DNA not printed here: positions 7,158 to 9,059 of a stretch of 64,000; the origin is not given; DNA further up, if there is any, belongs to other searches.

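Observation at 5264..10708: Second hydrogenase locus with a NuoF::GltD fusion subunit (putative NADPH-linked multimeric [FeFe]-hydrogenase)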

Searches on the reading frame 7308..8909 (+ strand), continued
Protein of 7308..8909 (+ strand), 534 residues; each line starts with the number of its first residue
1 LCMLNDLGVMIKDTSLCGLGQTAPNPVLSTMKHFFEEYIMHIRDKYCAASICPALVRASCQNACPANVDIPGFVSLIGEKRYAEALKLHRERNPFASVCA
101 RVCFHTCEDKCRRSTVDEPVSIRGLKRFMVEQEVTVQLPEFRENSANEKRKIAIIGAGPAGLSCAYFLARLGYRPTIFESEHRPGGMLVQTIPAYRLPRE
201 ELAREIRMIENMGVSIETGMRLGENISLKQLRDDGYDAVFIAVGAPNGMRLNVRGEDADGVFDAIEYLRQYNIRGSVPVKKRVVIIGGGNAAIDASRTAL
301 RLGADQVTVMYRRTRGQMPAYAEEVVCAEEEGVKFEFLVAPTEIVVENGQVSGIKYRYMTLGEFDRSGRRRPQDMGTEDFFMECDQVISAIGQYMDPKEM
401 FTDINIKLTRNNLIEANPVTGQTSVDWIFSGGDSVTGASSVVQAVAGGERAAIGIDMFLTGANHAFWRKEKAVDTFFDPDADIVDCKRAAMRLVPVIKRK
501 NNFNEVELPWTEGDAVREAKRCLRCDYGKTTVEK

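Call 61: search_protein_families(library=pfam, proteins=[window:7428-8909:+], max_evalue=1e-10)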
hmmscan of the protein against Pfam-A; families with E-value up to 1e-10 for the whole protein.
seq(494 aa): 4 families
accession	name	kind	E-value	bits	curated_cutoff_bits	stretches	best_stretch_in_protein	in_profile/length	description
PF07992.20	Pyr_redox_2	-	2.4e-31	109.7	26.1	1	111-408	2-291/291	Pyridine nucleotide-disulphide oxidoreductase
PF14691.11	Fer4_20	-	5.9e-24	84.5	25.8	1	9-94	21-109/113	Dihydroprymidine dehydrogenase domain II, 4Fe-4S cluster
PF00070.33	Pyr_redox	-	1.7e-12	48.1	22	0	111-145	1-35/82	Pyridine nucleotide-disulphide oxidoreductase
PF13738.12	Pyr_redox_3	-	2.2e-11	44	30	0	238-275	162-198/305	Pyridine nucleotide-disulphide oxidoreductase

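Call 62: search_protein_families(library=ncbifam, proteins=[window:7428-8909:+], max_evalue=1e-60)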
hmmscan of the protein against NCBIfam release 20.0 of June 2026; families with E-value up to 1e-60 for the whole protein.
seq(494 aa): 12 families
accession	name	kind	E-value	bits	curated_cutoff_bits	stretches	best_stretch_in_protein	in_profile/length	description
NF009410.0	PRK12771.1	subfamily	3e-140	468.5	516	1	18-485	48-511/566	NAD(P)-binding protein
NF009454.0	PRK12814.1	equivalog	2.7e-129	432.4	916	1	17-486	101-573/657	putative NADPH-dependent glutamate synthase small subunit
NF009414.0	PRK12778.1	equivalog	2.1e-111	373.5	1103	1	11-420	330-750/752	bifunctional dihydroorotate dehydrogenase B NAD binding subunit/NADPH-dependent glutamate synthase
TIGR03315.1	Se_ygfK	equivalog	2.3e-104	349.8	835.3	1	18-487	445-888/1012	putative selenate reductase subunit YgfK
TIGR01316.1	gltA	equivalog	4e-104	348.9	471.75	1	17-419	35-449/449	NADPH-dependent glutamate synthase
NF010590.0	PRK13984.1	equivalog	2e-103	346.7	946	1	19-421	197-608/611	putative oxidoreductase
TIGR01318.1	gltD_gamma_fam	subfamily_domain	1.7e-87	294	482.95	1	9-419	39-465/467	glutamate synthase, small subunit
NF009408.0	PRK12769.1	equivalog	1.5e-85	287.7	1003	1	17-420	233-652/659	formate-dependent uric acid utilization protein AegA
NF009413.0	PRK12775.1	equivalog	1e-84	285.1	1895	1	7-436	328-770/1006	putative trifunctional 2-polyprenylphenol hydroxylase/glutamate synthase subunit beta/ferritin domain-containing protein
NF009415.0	PRK12779.1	equivalog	1.9e-71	241.2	1519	1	2-413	188-620/944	putative bifunctional glutamate synthase subunit beta/2-polyprenylphenol hydroxylase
NF009451.0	PRK12809.1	equivalog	1.6e-70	238.2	1154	1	16-414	215-629/639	formate-dependent uric acid utilization protein YgfT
NF009409.0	PRK12770.1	subfamily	1.3e-62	212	343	1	102-422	11-353/360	putative glutamate synthase subunit beta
